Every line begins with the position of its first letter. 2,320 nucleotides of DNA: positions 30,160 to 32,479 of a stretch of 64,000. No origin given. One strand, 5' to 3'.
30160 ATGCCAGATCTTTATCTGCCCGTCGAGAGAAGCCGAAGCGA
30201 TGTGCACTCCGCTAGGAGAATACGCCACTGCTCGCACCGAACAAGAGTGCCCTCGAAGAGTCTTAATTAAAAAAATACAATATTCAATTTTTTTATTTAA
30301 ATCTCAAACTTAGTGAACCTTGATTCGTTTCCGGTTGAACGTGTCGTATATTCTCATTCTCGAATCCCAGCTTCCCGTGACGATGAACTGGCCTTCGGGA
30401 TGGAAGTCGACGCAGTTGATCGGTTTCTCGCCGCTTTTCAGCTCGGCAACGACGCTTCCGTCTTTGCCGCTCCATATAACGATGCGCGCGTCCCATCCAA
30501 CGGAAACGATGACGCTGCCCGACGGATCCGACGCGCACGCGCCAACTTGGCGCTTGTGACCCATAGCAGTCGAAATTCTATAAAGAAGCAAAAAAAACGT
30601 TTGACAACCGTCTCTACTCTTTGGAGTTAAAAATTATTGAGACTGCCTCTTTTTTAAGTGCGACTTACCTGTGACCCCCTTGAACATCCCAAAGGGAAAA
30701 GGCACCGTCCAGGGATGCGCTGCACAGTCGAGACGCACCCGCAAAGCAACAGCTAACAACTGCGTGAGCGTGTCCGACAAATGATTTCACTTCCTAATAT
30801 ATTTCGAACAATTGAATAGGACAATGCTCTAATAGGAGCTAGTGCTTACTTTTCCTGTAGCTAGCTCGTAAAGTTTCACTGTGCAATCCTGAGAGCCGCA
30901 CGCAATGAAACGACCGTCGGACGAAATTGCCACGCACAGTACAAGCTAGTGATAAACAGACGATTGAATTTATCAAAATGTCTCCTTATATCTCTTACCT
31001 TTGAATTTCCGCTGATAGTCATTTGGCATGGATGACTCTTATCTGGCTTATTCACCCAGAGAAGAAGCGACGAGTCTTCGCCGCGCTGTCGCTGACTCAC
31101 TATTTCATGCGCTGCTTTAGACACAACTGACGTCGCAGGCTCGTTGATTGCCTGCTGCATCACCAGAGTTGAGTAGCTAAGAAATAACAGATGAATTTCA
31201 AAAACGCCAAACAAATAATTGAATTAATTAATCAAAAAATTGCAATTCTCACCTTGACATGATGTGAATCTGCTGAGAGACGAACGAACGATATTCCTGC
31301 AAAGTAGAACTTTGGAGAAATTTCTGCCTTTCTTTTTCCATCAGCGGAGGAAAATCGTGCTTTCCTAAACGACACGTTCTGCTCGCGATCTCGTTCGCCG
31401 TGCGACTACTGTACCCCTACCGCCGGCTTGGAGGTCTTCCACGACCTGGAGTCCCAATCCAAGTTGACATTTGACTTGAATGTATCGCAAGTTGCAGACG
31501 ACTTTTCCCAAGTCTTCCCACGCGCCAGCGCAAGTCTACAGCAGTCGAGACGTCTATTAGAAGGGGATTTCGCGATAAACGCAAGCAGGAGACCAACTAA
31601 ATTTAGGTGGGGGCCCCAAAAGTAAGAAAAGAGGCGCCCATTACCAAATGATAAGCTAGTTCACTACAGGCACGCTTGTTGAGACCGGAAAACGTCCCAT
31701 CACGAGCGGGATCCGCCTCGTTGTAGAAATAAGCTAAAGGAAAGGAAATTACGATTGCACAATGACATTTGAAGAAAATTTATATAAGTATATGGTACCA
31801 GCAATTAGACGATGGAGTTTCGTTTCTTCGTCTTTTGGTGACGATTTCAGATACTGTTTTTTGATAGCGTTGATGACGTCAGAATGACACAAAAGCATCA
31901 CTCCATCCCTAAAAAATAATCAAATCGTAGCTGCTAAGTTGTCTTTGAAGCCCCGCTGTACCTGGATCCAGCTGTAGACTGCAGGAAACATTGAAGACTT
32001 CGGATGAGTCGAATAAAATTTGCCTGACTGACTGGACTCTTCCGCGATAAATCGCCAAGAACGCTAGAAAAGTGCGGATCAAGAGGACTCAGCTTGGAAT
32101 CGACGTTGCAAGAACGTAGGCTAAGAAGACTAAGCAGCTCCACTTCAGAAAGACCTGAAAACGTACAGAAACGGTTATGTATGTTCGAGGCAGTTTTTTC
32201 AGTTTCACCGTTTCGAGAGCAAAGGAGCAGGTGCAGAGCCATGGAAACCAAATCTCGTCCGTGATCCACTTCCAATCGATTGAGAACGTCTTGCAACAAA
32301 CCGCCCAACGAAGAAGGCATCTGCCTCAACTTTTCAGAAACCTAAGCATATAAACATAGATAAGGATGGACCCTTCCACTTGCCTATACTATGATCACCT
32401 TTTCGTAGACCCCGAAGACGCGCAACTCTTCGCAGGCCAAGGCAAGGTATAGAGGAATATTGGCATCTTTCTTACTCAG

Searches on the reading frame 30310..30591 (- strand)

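Call 40: search_protein_families(library=pfam, max_evalue=0.01, proteins=[window:30310-30591:-])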
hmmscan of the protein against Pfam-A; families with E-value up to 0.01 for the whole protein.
window:30310-30591:- (93 aa): 23 families
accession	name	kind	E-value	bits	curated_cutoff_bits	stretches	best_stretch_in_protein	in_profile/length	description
PF00400.38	WD40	-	1.2e-17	64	27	2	48-83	4-39/39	WD domain, G-beta repeat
PF24814.1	WD40_Prp19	-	7.7e-13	48.6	320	1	7-90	43-126/281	Prp19 WD40 domain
PF25173.1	Beta-prop_WDR3_1st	-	2.9e-12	47.1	154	1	8-90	66-148/184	WDR3 first beta-propeller domain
PF25174.1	Beta-prop_THOC3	-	6.8e-12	45.4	305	1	8-88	41-121/272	THOC3 beta-propeller domain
PF25175.1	Beta-prop_WDR5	-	4.3e-11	43.1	250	1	7-91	88-172/296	WDR5 beta-propeller domain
PF23414.1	Beta-prop_EML_2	-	7.9e-11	42.3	90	1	12-86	38-112/266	Echinoderm microtubule-associated protein second beta-propeller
PF24817.1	WD40_WDHD1_1st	-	3.1e-09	36.9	109.9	2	8-52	123-167/291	WDHD1 first WD40 domain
PF25391.1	WD40_Gbeta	-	4.5e-08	32.9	150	1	8-84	179-255/340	G protein beta WD-40 repeat protein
PF24105.1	Beta-prop_CAF1B_HIR1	-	1.9e-07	30.9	80.5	1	10-90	127-207/383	CAF1B/HIR1 beta-propeller domain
PF24805.1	EIF3I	-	4.7e-07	29.7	200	1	10-91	7-88/324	EIF3I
PF24807.1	WD40_CDC20-Fz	-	2.2e-06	27.6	200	1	26-91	20-87/292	CDC20/Fizzy WD40 domain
PF25172.1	Beta-prop_WDR3_2nd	-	1.2e-05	25.2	140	1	10-84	214-288/293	WDR3 second beta-propeller domain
PF20426.4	NBCH_WD40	-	1.5e-05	24.4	50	1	15-88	83-157/350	Neurobeachin beta propeller domain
PF25047.1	Beta-prop_TEP1_2nd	-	1.7e-05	24.6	89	0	47-84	82-119/255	TEP-1 second beta-propeller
PF23869.1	Beta-prop_WDR75_1st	-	6e-05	22.9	45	1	52-89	180-217/292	WD repeat-containing protein 75 first beta-propeller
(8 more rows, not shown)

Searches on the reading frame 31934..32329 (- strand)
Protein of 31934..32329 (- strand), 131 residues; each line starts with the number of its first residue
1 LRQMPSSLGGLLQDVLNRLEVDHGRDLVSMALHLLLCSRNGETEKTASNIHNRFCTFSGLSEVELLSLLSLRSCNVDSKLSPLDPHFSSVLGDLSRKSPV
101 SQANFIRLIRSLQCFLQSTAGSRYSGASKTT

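Call 40: search_protein_families(library=pfam, max_evalue=0.01, proteins=[window:31934-32329:-])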
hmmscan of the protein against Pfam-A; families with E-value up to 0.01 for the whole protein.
window:31934-32329:- (131 aa): 1 family
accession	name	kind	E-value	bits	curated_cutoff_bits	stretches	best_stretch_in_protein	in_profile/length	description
PF25469.1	HTH_NWD1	-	0.00011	22.6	27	1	6-43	14-51/125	NWD1-like, winged helix-turn-helix domain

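Call 66: search_protein_representatives(protein=window:31934-32329:-)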
Query: 131 residues. Proteins with E-value up to 0.001 (for the whole library): 15; up to 1e-10: 1; up to 1e-30: 1. The best 15 are listed.
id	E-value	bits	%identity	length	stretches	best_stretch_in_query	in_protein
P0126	4.3e-76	268.9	100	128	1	4-131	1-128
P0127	2.1e-07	47.3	46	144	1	2-55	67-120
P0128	6.9e-07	45.6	51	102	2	8-43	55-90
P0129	1.4e-06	44.6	28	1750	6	33-101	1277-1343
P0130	2.2e-06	44.0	42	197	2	4-60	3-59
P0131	8.5e-06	42.1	55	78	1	2-43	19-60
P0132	1.2e-05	41.6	50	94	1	2-47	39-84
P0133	1.4e-05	41.4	49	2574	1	2-120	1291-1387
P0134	9.4e-05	38.8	51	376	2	2-45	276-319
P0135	2.4e-04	37.5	55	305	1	2-45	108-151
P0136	2.4e-04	37.5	42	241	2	4-46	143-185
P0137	2.6e-04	37.4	51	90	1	2-44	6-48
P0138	4.3e-04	36.6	58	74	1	2-41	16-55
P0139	5.3e-04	36.4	45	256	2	3-46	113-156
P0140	7.0e-04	36.0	51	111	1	2-42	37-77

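Call 67: find_encoding_contigs(protein=P0126, flank=10000, max_places=6)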
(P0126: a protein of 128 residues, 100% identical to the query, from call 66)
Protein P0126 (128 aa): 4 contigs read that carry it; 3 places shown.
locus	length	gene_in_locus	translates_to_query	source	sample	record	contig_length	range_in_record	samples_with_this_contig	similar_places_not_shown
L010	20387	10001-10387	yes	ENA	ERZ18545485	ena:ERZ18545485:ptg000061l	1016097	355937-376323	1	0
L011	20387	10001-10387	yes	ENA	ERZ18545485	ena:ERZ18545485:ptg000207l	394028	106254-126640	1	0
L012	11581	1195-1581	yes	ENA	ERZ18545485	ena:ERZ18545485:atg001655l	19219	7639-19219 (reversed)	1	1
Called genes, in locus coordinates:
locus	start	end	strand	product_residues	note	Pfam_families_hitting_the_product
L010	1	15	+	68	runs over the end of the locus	-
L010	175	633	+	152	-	-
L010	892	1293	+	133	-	-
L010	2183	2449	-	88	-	-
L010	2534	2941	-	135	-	-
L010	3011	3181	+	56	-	-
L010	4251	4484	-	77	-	-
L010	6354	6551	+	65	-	PF05731:TROVE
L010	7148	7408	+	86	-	-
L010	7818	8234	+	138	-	-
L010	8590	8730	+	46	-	-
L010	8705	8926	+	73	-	-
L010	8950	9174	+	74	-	-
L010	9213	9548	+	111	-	-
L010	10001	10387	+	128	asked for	-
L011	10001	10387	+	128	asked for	-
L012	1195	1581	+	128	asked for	-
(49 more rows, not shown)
